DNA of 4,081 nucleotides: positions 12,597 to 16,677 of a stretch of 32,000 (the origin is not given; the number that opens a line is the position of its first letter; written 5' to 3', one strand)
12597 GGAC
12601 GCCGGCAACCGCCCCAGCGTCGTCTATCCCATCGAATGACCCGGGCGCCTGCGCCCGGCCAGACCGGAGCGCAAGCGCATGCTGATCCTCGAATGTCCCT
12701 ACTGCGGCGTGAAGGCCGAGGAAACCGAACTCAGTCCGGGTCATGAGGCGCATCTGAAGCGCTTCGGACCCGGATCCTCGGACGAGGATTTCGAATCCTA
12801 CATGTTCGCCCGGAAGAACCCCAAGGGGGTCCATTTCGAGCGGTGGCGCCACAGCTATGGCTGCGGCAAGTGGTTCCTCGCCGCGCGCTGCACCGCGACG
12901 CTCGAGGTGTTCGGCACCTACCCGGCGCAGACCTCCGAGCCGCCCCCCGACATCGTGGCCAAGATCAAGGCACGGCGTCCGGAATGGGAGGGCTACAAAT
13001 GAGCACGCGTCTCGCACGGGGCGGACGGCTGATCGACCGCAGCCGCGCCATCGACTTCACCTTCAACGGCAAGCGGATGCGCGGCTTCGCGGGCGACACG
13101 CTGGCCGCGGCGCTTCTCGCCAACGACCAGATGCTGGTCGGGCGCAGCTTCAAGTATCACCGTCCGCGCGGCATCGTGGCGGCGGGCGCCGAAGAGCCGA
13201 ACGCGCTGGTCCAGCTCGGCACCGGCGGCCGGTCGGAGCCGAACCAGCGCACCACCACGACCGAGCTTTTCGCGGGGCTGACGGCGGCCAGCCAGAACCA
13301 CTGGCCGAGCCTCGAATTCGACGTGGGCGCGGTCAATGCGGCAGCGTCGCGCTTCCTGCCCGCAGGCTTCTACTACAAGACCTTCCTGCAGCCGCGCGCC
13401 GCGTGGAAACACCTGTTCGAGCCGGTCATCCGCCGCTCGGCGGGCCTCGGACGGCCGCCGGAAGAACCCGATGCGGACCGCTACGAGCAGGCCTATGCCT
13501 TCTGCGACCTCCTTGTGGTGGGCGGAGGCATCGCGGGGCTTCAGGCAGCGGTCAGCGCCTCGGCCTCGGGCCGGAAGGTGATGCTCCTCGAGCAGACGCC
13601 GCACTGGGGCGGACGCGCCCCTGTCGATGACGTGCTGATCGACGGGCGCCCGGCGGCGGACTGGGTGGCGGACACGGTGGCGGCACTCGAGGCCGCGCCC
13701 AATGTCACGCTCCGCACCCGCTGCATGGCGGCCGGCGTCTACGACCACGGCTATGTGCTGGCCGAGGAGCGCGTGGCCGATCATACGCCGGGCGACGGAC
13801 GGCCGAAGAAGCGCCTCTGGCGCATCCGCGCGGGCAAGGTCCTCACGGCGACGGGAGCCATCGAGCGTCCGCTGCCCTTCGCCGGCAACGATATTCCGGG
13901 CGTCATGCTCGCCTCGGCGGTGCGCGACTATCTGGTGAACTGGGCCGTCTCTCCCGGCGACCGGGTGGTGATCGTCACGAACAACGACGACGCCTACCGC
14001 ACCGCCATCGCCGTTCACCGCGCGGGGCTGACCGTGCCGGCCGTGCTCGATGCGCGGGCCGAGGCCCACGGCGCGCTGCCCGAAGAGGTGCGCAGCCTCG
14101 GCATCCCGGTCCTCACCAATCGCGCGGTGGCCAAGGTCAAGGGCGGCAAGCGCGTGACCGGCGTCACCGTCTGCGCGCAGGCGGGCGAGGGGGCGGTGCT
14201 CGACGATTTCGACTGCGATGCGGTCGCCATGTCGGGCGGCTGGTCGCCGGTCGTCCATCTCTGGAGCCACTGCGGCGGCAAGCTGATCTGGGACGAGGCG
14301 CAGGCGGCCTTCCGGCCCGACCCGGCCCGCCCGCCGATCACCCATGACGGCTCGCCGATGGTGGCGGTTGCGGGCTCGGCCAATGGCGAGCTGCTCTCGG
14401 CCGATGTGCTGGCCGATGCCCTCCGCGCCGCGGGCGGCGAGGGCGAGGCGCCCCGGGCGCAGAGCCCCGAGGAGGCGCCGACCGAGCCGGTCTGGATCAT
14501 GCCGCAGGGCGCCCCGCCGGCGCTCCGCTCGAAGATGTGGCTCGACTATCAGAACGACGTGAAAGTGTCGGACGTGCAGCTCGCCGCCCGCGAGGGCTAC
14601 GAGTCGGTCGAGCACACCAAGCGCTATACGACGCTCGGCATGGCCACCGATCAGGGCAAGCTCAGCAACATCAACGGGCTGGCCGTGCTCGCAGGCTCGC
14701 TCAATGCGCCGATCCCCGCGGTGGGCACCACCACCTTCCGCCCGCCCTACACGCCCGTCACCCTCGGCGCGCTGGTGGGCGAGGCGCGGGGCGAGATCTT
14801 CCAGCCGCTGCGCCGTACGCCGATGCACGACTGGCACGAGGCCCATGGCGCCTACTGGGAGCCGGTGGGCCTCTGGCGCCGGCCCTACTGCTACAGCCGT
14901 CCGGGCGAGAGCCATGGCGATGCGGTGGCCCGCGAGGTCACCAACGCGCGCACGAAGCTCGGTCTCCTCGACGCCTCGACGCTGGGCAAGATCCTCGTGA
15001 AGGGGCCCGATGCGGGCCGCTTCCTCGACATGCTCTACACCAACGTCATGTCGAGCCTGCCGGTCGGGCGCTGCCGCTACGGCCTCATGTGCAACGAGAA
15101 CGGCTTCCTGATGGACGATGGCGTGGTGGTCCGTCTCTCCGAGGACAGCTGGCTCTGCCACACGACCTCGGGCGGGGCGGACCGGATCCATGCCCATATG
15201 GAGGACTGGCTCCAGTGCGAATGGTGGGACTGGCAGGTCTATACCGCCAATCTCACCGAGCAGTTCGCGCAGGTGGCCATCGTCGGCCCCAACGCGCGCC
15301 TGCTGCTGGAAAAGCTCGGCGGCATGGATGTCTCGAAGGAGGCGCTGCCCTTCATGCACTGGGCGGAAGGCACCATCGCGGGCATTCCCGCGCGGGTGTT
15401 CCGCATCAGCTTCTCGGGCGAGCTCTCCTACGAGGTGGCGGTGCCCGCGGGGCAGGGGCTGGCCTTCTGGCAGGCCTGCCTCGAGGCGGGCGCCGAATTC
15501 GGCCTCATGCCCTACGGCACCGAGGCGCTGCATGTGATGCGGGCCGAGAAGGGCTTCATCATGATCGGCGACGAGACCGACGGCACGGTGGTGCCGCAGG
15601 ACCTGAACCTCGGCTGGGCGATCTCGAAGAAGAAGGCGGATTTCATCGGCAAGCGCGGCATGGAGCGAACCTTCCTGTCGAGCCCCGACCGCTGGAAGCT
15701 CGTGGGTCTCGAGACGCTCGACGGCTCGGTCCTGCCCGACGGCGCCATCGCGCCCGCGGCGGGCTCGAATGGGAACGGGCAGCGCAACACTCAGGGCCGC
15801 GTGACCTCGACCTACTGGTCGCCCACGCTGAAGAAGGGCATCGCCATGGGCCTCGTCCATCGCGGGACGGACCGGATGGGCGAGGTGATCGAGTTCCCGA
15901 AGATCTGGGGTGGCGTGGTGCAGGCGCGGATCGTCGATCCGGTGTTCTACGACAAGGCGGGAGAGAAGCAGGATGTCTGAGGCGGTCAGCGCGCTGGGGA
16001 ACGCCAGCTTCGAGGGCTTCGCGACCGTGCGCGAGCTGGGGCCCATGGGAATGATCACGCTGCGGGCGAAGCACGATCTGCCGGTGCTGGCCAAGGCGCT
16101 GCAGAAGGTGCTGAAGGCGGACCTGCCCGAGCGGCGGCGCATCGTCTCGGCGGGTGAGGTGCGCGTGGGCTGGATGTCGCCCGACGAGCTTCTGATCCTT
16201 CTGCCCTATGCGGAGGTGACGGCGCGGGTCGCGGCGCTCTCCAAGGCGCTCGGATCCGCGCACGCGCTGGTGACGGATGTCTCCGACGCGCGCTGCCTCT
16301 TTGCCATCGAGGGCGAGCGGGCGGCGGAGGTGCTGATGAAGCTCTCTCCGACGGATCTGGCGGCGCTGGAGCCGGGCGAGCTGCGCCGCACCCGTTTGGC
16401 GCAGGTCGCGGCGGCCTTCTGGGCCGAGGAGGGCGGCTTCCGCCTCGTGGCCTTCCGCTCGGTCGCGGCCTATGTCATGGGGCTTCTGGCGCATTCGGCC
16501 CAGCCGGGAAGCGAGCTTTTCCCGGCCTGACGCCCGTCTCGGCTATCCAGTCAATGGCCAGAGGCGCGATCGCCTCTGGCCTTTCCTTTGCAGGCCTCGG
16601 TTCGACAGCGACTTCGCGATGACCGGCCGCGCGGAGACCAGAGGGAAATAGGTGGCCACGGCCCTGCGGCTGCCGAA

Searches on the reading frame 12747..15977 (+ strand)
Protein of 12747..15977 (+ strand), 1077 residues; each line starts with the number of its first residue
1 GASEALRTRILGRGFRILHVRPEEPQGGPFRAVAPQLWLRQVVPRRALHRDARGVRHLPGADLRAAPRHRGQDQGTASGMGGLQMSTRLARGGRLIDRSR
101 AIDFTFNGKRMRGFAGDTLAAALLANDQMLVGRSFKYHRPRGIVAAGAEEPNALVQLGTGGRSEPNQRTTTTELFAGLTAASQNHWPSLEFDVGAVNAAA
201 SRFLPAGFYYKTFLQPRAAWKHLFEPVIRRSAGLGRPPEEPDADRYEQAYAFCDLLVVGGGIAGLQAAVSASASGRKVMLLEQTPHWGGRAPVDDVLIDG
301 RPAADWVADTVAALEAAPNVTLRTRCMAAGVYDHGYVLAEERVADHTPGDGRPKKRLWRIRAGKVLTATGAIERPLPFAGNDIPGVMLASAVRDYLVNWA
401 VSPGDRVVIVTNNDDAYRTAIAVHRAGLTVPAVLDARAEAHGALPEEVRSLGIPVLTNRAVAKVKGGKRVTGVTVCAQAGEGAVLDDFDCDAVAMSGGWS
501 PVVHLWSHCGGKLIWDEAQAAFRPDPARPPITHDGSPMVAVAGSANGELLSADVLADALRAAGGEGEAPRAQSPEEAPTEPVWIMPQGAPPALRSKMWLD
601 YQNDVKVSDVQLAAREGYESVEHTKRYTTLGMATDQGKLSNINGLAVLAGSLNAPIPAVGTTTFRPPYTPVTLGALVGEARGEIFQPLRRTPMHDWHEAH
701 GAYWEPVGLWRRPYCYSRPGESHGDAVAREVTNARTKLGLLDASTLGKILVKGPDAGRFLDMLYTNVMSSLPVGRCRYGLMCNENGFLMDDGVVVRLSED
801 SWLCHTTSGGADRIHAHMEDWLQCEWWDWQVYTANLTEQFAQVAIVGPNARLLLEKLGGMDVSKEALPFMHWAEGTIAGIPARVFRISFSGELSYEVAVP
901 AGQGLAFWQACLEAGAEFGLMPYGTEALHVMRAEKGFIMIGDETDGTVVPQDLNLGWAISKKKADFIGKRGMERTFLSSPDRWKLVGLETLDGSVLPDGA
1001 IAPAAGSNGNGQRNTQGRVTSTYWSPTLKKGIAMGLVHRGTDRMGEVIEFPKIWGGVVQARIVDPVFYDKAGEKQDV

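Call 82: search_protein_families(library=pfam, proteins=[window:12747-15977:+], max_evalue=0.00001)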
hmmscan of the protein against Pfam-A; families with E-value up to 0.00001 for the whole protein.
window:12747-15977:+ (1077 aa): 8 families
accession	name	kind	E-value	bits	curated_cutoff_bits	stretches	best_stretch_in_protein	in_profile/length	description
PF01571.26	GCV_T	-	1.1e-67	228.4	25.6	1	693-958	1-255/255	Aminomethyltransferase folate-binding domain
PF17806.6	SO_alpha_A3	-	1.4e-30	105.9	23.1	1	595-676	2-83/87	Sarcosine oxidase A3 domain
PF13510.11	Fer2_4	-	4.5e-24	84.7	22.8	1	100-185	2-82/82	2Fe-2S iron-sulfur cluster binding domain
PF08669.17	GCV_T_C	-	1.3e-13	51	25.9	1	984-1069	2-80/80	Glycine cleavage T-protein C-terminal barrel domain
PF07992.20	Pyr_redox_2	-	1.9e-11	44.4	26.1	1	254-505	2-243/291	Pyridine nucleotide-disulphide oxidoreductase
PF12831.13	FAD_oxidored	-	8.7e-09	35.6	27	1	254-291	1-38/416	FAD dependent oxidoreductase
PF13450.12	NAD_binding_8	-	7.5e-08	33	21.9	1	257-315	1-56/68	NAD(P)-binding Rossmann-like domain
PF00890.30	FAD_binding_2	-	1.2e-06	28.4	20.4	1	254-289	1-36/414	FAD binding domain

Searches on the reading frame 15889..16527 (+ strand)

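Call 82: search_protein_families(library=pfam, proteins=[window:15889-16527:+], max_evalue=0.00001)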
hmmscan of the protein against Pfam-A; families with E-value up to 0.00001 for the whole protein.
window:15889-16527:+ (213 aa): 1 family
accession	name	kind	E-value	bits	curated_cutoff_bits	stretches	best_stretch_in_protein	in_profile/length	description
PF04268.17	SoxG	-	3.6e-10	40.6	21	1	65-158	7-101/152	Sarcosine oxidase, gamma subunit family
